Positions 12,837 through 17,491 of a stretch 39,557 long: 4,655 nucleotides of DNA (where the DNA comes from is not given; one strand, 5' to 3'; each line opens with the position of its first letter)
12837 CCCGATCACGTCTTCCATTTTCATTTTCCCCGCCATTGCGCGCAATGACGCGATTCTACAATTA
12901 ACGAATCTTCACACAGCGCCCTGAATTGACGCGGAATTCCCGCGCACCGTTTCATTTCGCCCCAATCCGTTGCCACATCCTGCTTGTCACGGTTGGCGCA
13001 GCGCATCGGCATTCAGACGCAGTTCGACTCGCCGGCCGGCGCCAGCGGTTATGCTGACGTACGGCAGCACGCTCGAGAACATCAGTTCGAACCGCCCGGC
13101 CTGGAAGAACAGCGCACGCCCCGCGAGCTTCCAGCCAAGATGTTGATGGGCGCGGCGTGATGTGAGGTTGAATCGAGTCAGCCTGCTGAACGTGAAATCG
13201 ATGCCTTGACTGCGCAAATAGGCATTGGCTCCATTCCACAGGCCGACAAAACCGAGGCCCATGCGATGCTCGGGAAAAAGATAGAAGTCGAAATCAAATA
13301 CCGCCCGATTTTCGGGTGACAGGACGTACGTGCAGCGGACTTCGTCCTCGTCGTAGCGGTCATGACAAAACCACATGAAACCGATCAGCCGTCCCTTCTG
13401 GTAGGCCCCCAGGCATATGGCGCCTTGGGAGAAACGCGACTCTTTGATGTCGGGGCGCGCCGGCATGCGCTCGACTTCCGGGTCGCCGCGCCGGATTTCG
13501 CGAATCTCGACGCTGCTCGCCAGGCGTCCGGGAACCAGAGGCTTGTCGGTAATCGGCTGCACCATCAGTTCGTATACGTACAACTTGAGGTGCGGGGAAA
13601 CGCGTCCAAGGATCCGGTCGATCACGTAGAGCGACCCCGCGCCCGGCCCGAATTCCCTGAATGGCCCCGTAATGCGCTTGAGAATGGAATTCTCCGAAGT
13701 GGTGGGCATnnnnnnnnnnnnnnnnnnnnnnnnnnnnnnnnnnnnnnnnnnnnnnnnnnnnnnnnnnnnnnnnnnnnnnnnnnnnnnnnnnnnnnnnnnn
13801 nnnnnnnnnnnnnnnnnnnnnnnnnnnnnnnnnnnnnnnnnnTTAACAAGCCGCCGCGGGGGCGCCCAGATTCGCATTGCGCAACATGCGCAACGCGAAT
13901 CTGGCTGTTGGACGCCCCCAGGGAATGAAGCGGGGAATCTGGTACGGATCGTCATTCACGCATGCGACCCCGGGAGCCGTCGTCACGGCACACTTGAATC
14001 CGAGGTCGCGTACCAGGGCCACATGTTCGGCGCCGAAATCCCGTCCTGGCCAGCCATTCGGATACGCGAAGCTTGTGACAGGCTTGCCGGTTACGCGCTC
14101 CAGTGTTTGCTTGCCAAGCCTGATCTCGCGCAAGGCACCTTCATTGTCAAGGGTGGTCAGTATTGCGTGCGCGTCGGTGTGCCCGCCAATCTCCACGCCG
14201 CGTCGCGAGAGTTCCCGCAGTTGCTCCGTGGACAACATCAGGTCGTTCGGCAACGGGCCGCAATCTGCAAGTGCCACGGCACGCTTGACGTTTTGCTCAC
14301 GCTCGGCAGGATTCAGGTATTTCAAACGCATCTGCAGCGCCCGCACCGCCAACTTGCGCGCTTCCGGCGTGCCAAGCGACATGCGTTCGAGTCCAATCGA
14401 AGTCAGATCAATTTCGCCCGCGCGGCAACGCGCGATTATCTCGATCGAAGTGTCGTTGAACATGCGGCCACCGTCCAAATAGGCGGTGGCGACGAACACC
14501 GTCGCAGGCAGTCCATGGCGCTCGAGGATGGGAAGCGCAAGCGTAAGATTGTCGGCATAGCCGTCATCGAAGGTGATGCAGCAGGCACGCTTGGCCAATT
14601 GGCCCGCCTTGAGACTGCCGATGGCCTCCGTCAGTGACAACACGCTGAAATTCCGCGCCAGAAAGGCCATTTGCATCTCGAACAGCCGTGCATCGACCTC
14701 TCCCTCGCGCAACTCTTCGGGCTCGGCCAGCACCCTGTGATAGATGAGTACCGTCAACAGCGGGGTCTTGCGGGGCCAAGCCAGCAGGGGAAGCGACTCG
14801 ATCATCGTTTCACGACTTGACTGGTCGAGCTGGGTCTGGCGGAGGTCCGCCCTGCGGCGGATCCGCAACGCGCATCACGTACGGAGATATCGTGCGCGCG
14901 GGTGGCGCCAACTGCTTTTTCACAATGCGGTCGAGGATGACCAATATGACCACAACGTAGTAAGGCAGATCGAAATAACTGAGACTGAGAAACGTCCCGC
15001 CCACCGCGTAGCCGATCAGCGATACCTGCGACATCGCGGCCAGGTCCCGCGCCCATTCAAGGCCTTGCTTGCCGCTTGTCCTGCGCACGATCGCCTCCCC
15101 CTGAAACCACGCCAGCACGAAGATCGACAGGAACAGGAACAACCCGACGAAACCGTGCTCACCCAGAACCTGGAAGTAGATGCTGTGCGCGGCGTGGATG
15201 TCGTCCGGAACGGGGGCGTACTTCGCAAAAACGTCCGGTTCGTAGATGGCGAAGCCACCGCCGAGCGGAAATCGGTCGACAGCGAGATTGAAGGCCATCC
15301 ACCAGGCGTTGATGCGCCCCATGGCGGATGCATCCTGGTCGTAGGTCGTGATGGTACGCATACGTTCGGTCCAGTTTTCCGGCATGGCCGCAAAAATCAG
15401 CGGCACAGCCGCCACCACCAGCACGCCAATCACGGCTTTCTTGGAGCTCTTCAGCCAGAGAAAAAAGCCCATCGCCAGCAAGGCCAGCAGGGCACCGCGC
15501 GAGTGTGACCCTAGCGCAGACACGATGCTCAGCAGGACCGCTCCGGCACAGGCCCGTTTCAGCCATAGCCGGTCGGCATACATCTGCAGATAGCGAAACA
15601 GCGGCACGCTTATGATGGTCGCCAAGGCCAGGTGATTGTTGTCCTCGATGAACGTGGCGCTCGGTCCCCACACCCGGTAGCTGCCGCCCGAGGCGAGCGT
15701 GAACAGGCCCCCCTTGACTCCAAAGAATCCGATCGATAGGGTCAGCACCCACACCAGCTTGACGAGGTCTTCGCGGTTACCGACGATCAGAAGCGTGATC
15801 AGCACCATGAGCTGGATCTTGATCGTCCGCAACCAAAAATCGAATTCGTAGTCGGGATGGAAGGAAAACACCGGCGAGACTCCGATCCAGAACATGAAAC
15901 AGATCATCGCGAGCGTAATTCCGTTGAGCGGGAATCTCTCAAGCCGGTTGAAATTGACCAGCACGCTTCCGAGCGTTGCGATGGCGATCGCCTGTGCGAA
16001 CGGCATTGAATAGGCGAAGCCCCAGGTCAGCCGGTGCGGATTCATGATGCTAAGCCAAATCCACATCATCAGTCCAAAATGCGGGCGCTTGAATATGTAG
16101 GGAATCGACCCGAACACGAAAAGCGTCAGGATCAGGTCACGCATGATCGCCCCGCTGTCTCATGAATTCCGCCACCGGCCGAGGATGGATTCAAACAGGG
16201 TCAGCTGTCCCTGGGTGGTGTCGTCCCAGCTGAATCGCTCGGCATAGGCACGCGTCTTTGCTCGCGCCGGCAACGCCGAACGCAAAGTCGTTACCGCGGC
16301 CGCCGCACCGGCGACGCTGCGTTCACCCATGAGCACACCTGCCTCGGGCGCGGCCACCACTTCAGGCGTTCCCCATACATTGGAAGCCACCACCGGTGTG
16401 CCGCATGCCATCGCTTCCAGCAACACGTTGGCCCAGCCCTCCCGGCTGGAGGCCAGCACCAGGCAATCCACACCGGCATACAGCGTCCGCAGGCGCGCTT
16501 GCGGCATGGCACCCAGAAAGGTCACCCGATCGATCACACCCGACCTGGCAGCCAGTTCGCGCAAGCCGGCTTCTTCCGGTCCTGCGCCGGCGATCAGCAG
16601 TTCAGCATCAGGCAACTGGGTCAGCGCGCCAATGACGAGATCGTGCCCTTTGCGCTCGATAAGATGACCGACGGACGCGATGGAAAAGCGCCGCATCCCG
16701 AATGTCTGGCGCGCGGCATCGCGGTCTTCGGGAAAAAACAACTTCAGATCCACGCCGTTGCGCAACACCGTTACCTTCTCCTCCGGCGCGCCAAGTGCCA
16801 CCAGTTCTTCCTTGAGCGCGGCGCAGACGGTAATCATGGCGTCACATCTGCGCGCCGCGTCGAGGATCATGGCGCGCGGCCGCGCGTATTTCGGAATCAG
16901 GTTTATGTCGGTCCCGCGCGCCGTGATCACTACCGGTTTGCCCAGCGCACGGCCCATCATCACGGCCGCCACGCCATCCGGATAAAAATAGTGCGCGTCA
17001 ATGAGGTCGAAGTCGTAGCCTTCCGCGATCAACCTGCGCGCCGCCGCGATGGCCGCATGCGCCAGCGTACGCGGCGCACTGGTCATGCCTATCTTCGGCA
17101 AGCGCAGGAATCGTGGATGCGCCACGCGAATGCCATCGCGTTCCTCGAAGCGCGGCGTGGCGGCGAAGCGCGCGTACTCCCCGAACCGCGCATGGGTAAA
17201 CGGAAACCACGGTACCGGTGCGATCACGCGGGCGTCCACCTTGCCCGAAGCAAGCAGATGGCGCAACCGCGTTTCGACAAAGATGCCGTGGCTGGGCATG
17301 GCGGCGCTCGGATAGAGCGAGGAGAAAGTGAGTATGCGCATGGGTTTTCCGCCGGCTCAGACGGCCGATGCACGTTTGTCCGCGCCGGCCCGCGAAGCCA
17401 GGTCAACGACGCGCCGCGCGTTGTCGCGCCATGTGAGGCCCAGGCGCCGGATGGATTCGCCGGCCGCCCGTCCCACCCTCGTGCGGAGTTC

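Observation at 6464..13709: Complete B12 glutamate mutase wedged into the exosortase-A ligase/ACP/decarboxylase set: predicted ACP-tethered 3-methylaspartate to beta-amino-acid pathway in an EPS locus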

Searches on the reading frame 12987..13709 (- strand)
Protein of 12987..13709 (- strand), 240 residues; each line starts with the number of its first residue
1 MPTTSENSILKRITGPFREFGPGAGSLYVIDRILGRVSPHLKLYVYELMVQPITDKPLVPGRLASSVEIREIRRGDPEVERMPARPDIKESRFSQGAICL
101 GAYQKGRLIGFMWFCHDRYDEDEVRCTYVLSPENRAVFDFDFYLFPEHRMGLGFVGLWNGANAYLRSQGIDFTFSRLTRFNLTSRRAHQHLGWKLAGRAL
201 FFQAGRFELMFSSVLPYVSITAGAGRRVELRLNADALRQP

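Call 22: find_homologous_proteins(query=window:12987-13709:-, max_evalue=0.001)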
Query window:12987-13709:- (240 aa): 772 proteins with E <= 0.001 among 1727 candidates; the best 120 are listed.
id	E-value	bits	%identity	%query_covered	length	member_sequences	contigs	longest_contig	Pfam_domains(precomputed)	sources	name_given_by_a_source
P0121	1.2e-160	550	100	100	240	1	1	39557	-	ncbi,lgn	-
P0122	2.9e-109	382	73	93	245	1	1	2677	-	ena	-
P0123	5.6e-108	378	70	96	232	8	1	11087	-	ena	-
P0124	1.1e-103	364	66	95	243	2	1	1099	-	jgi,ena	-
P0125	7.0e-103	361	67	95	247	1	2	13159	-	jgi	jgi:hypothetical protein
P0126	4.8e-102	358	66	95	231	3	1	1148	-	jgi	jgi:hypothetical protein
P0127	7.3e-102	358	65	95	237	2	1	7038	-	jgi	-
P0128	9.5e-102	357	65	95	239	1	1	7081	-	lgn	-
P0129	1.7e-101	357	65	96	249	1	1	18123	-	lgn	-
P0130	2.8e-101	356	67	95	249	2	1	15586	-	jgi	-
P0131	3.0e-101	356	66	95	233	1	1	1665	-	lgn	-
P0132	4.2e-101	355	63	97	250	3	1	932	-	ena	-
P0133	5.8e-101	355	65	97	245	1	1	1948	-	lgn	-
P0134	7.3e-101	354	65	95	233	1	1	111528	-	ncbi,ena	-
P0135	1.3e-100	354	67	95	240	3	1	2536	-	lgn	-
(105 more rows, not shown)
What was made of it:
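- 12987..13709 (-): GNAT-fold protein (240 aa), putative beta-aminoacyl transferase; first gene of the cassette. 772 homologue clusters (call 22).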

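Call 23: search_protein_families(library=pfam, proteins=[window:12987-13709:-], max_evalue=10)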
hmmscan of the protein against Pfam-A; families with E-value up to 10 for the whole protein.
window:12987-13709:- (240 aa): 1 family
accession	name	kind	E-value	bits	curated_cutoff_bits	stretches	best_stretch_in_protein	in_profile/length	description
PF00583.31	Acetyltransf_1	-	0.016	15.9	20.7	1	68-193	3-116/116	Acetyltransferase (GNAT) family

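Call 33: predict_structure(alignment_id=A1)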
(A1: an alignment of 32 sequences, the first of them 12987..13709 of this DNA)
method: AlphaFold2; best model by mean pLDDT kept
length: 240 residues; sequences in the alignment: 32
mean_pLDDT: 86.9   pTM: 0.82
mean pLDDT of the five models: 86.9, 86.4, 86.3, 85.1, 83.9
residues with pLDDT >= 90: 130; 70-90: 92; 50-70: 15; < 50: 3
segments of 3 or more residues with pLDDT < 50: 1-3
pLDDT, mean of each block of 10 residues (from residue 1): 54 73 85 90 94 83 80 93 89 92 91 94 93 94 82 81 93 89 79 91 94 95 88 86
secondary structure, 60 per line:
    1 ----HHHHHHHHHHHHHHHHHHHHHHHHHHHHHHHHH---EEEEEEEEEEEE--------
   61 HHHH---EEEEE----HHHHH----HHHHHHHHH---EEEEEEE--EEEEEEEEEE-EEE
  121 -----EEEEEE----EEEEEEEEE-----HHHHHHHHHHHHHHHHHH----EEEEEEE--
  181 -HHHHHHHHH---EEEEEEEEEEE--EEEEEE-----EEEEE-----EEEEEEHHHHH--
elements in order: H5-37 E41-52 H61-64 E68-72 H77-81 H86-94 E98-104 E107-116 E118-120 E126-131 E136-144 H150-167 E172-178 H182-190 E194-204 E207-212 E218-222 E228-233 H234-238
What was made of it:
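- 12987..13709 (-): The AlphaFold model has pLDDT 86.9 and pTM 0.82 (call 33).
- On GNAT superfamily: The model has pLDDT 86.9 (call 33).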

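Call 36: fold_search(model_id=the predicted structure, library=pdb)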
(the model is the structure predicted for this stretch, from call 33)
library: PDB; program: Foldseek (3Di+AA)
matches with E <= 10: 1143; with E <= 0.001: 90
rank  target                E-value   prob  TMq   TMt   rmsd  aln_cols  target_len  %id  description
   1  3frm_D                7.4e-08  1.00  0.47  0.45   4.3       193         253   14  The crystal structure of a functionally unknown conserved protein from Staphylococcus epidermidis ATCC 12228. (released 2009-01-27)
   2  3frm_C                8.4e-07  1.00  0.44  0.42   6.0       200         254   15  The crystal structure of a functionally unknown conserved protein from Staphylococcus epidermidis ATCC 12228. (released 2009-01-27)
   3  3frm_A                1.2e-06  1.00  0.48  0.46   5.1       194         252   13  The crystal structure of a functionally unknown conserved protein from Staphylococcus epidermidis ATCC 12228. (released 2009-01-27)
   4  2wpw_C                5.5e-06  1.00  0.46  0.35   4.9       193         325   15  Tandem GNAT protein from the clavulanic acid biosynthesis pathway (without AcCoA) (released 2009-12-29)
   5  1ozp                  5.5e-06  1.00  0.45  0.38   6.9       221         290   16  Crystal Structure of Rv0819 from Mycobacterium tuberculosis MshD-Mycothiol Synthase Acetyl-Coenzyme A Complex. (released 2003-09-09)
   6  7wx6                  9.1e-06  1.00  0.41  0.38   9.5       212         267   13  A Legionella acetyltransferase VipF (released 2022-09-14)
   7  9j8s_A                1.0e-05  1.00  0.41  0.14   7.7       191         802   14  MprF from Pseudomonas aeruginosa in nanodisc, C2 symmetry (released 2025-09-03)
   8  2wpw_A                2.2e-05  1.00  0.47  0.36   6.0       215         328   14  Tandem GNAT protein from the clavulanic acid biosynthesis pathway (without AcCoA) (released 2009-12-29)
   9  1sqh                  2.3e-05  1.00  0.44  0.36   5.9       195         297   15  X-RAY STRUCTURE OF DROSOPHILA MALONOGASTER PROTEIN Q9VR51 NORTHEAST STRUCTURAL GENOMICS CONSORTIUM TARGET FR87. (released 2004-04-06)
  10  9j8q_A                3.0e-05  1.00  0.39  0.13   7.9       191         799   12  MprF from Pseudomonas aeruginosa in GDN micelle, C2 symmetry (released 2025-09-03)
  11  2wpw_B                3.2e-05  1.00  0.47  0.36   4.8       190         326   15  Tandem GNAT protein from the clavulanic acid biosynthesis pathway (without AcCoA) (released 2009-12-29)
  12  7wx7                  3.2e-05  1.00  0.39  0.34   6.6       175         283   12  complex of a legionella acetyltransferase VipF and COA/ACO (released 2023-02-22)
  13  6wqb                  3.6e-05  1.00  0.47  0.40  11.9       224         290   13  Crystal structure of VipF from Legionella hackeliae in complex with acetyl-CoA (released 2021-11-10)
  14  3ec4_B                4.1e-05  1.00  0.42  0.44   5.5       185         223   15  Crystal structure of Putative Acetyltransferase from the GNAT family (YP_497011.1) from NOVOSPHINGOBIUM AROMATICIVORAN (released 2008-09-09)
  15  6wqc                  4.6e-05  1.00  0.48  0.40   4.3       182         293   14  Crystal structure of VipF from Legionella hackeliae in complex with CoA (released 2021-11-10)
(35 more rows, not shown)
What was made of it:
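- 12987..13709 (-): All top Foldseek PDB hits are GNAT folds, best E 7e-8, with TM 0.40-0.48 (call 36).
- On GNAT superfamily: The 50 Foldseek PDB hits listed are, as far as they are described, GNAT-fold proteins; best E 7e-8, TM 0.40-0.48 (call 36).
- The first gene has a GNAT fold (calls 33, 36). Foldseek hits include the aminoacyl-phosphatidylglycerol synthase domains of MprF and A-PGS (call 36). All structural neighbours are acyl-CoA or aminoacyl-tRNA-dependent GNATs (call 36).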

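Call 40: search_protein_families(library=ncbifam, proteins=[window:12987-13709:-], max_evalue=0.01)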
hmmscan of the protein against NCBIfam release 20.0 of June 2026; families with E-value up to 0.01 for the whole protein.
window:12987-13709:- (240 aa): 0 families

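Call 65: find_encoding_contigs(protein=P0121, flank=3000, max_places=2)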
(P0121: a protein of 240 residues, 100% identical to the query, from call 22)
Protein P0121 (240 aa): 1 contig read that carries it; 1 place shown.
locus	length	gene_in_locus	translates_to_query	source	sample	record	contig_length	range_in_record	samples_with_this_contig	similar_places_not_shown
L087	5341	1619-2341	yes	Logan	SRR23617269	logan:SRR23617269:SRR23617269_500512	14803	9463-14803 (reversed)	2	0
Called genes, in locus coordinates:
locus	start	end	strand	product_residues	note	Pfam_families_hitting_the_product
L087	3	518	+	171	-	?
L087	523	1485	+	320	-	PF01522:Polysacc_deac_1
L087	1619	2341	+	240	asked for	-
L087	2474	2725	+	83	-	-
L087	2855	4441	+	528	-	PF00501:AMP-binding, PF13193:AMP-binding_C (weak)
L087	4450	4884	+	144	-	PF02310:B12-binding (weak)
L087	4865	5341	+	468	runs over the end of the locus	PF06368:Met_asp_mut_E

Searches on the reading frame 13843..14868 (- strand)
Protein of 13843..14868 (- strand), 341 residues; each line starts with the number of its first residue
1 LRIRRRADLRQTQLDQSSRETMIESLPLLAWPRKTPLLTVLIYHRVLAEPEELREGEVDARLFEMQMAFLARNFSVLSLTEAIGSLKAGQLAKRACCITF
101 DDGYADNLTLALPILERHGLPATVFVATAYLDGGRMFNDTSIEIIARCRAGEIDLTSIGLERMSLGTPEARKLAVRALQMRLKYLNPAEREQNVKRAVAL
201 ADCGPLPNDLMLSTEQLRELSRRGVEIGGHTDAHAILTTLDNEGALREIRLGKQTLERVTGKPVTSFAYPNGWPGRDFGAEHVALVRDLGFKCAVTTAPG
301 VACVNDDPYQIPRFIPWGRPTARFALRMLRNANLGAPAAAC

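Call 4: search_protein_families(library=ncbifam, proteins=[window:13843-14868:-], max_evalue=0.001)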
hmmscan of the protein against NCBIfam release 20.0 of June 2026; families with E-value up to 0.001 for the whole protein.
window:13843-14868:- (341 aa): 7 families
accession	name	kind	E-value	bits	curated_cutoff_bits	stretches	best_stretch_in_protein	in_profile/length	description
TIGR03938.2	deacetyl_PgaB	equivalog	5e-12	44.9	321.9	1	38-132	3-102/621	poly-beta-1,6-N-acetyl-D-glucosamine N-deacetylase PgaB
TIGR03933.1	PIA_icaB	equivalog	2.9e-11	43.4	248.35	1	46-133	23-111/245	intercellular adhesin biosynthesis polysaccharide N-deacetylase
TIGR02764.1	spore_ybaN_pdaB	equivalog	4.9e-10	39.5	237.4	1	215-293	49-123/191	polysaccharide deacetylase family sporulation protein PdaB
NF011177.0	PRK14582.1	equivalog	1.7e-07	29.9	923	1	31-132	44-145/671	poly-beta-1,6-N-acetyl-D-glucosamine N-deacetylase PgaB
NF011176.0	PRK14581.1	equivalog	3.3e-07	28.8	1091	0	31-132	42-145/673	poly-beta-1,6-N-acetyl-D-glucosamine N-deacetylase PgaB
TIGR02884.1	spore_pdaA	equivalog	3.4e-06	26.9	298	0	88-132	31-76/224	delta-lactam-biosynthetic de-N-acetylase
NF050820.1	PolSacchBiosHfsH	equivalog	0.00021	21.1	400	0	211-272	80-141/249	oligosaccharide deacetylase HfsH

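Call 5: search_protein_families(library=pfam, proteins=[window:13843-14868:-], max_evalue=0.001)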
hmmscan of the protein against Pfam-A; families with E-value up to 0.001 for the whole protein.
window:13843-14868:- (341 aa): 1 family
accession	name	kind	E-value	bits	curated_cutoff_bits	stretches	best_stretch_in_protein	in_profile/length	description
PF01522.26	Polysacc_deac_1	-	5.7e-21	75.2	23.1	1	91-292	4-122/124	Polysaccharide deacetylase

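Call 75: search_protein_families(library=pfam, proteins=[window:13843-14868:-], max_evalue=0.01)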
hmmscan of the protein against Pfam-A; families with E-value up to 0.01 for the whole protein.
window:13843-14868:- (341 aa): 1 family
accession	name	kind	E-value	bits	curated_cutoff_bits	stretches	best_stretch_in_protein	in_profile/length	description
PF01522.26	Polysacc_deac_1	-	5.7e-21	75.2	23.1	1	91-292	4-122/124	Polysaccharide deacetylase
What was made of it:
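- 13843..14868 (-): Context: polysaccharide deacetylase directly upstream, which could expose a sugar amine. PF01522 75.2 bits (calls 5, 75).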

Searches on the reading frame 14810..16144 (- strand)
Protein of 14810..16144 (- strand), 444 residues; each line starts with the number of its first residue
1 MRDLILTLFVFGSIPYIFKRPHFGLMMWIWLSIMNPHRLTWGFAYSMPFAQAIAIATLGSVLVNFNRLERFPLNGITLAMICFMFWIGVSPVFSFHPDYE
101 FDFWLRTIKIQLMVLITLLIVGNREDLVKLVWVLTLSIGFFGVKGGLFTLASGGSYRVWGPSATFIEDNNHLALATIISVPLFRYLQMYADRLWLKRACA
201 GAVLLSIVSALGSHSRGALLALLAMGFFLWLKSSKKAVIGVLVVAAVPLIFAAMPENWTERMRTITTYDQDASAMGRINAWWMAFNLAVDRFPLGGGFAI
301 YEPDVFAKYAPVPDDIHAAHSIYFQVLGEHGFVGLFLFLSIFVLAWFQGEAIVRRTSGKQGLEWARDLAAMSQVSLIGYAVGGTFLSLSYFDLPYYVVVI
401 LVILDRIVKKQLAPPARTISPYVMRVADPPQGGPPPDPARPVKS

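Call 4: search_protein_families(library=ncbifam, proteins=[window:14810-16144:-], max_evalue=0.001)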
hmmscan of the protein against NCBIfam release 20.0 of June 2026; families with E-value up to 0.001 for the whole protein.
window:14810-16144:- (444 aa): 2 families
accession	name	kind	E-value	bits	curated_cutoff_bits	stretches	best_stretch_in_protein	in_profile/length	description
TIGR03097.1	PEP_O_lig_1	hypoth_equivalog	1.2e-156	521.7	188.1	1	2-408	1-407/408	putative O-glycosylation ligase, exosortase A system-associated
TIGR00947.1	2A73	equivalog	2.4e-07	30.2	366.4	1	170-372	172-391/425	IctB family putative bicarbonate transporter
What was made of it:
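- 14810..16144 (-): Context: XrtA-associated O-antigen-ligase-like membrane protein. TIGR03097 521.7 bits against a cut-off of 188.1 (call 4).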

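Call 5: search_protein_families(library=pfam, proteins=[window:14810-16144:-], max_evalue=0.001)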
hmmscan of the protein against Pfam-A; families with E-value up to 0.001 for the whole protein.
window:14810-16144:- (444 aa): 2 families
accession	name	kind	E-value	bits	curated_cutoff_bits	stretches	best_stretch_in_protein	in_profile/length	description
PF19358.4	DUF5935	-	1e-20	74.9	23.6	1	1-188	1-190/193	Family of unknown function (DUF5935)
PF04932.20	Wzy_C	-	1e-20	74.5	31.7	1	202-339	2-149/149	O-Antigen ligase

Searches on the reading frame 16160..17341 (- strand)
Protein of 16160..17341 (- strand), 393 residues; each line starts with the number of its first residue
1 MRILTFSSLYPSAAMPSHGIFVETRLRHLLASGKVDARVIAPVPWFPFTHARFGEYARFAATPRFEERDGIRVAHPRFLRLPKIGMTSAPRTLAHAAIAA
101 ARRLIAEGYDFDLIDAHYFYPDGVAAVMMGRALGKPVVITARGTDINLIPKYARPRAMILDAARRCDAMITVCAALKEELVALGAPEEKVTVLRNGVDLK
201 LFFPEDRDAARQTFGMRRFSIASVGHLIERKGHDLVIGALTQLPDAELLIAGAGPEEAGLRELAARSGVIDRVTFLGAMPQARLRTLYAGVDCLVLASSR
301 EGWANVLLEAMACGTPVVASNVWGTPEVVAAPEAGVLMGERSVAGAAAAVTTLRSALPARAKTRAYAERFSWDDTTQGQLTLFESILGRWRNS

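Call 4: search_protein_families(library=ncbifam, proteins=[window:16160-17341:-], max_evalue=0.001)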
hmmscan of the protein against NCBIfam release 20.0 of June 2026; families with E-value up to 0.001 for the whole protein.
window:16160-17341:- (393 aa): 38 families (the best 25 are shown)
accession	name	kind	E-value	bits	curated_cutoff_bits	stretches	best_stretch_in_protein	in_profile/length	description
NF047684.1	TeichurnBiosyTuaC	equivalog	3.4e-43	148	550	1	1-354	1-352/391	teichuronic acid biosynthesis protein TuaC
TIGR04063.1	stp3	hypoth_equivalog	3.2e-34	118.5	442.05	1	80-371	59-375/397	TIGR04063 family PEP-CTERM/XrtA system glycosyltransferase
TIGR03999.1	thiol_BshA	equivalog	9e-33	113.7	273.7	1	105-353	79-335/375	N-acetyl-alpha-D-glucosaminyl L-malate synthase BshA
TIGR03449.1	mycothiol_MshA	equivalog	2.8e-28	98.9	462.5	1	165-385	164-402/406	D-inositol-3-phosphate glycosyltransferase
TIGR03088.1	stp2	hypoth_equivalog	2e-24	86.4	409.05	1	170-387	141-374/374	TIGR03088 family PEP-CTERM/XrtA system glycosyltransferase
NF041876.1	EPS_EpsE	equivalog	1.2e-23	84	400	1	184-356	182-361/389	exopolysaccharide biosynthesis GT4 family glycosyltransferase EpsE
TIGR04047.1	MSMEG_0565_glyc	hypoth_equivalog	2.6e-23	82.7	259.85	1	161-383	134-371/373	MSMEG_0565 family glycosyltransferase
TIGR02149.1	glgA_Coryne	subfamily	1.8e-21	76.7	302.4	1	112-372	85-376/391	glycogen synthase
NF038229.1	Glyco4_Geo_Pelo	equivalog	5.3e-20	71.7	400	1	81-386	27-336/338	GPMC system family 4 glycosyltransferase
TIGR04005.1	wcaL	equivalog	6.2e-19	68.1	537.6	1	91-349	102-363/406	colanic acid biosynthesis glycosyltransferase WcaL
NF053787.1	GlcN_PG_synth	equivalog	8.5e-19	67.6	480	1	111-387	83-360/361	N-acetylglucosaminyl phosphatidylglycerol synthase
NF050063.1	ProtGlycPglJ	equivalog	3.2e-15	56.2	500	1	165-339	144-315/363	N-acetylgalactosamine-N,N'-diacetylbacillosaminyl-diphospho-undecaprenol 4-alpha-N-acetylgalactosaminyltransferase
NF041010.1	glycosy_Agl16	equivalog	3.9e-15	55.6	575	1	160-382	128-347/352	glycosylation protein Agl16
TIGR04348.1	TIGR04348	equivalog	6.8e-15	54.9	300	1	135-325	68-247/310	selenoneine biosynthesis selenosugar synthase SenB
NF046085.1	XrtY_assoc_Gly1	equivalog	2.6e-14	52.9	400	1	179-368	174-361/387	XrtY-associated glycosyltransferase XYAG1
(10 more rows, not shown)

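Call 5: search_protein_families(library=pfam, proteins=[window:16160-17341:-], max_evalue=0.001)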
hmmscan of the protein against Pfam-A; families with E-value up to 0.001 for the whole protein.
window:16160-17341:- (393 aa): 6 families
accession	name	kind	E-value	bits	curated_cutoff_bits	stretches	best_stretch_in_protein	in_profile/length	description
PF00534.26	Glycos_transf_1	-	5.6e-33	114.3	26.4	1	214-368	11-170/172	Glycosyl transferases group 1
PF13692.12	Glyco_trans_1_4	-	3e-28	99.3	27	1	220-353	3-139/142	Glycosyl transferases group 1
PF13439.12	Glyco_transf_4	-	2.9e-19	70.2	28.5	1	66-200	30-169/170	Glycosyltransferase Family 4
PF13579.12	Glyco_trans_4_4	-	2e-13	51.4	29.7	1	27-196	11-158/158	Glycosyl transferase 4-like domain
PF20706.3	GT4-conflict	-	5.6e-07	29.3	26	1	159-344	140-334/385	Family 4 Glycosyltransferase in conflict systems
PF13524.12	Glyco_trans_1_2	-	0.00031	21.1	25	1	237-351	6-109/144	Glycosyl transferase-like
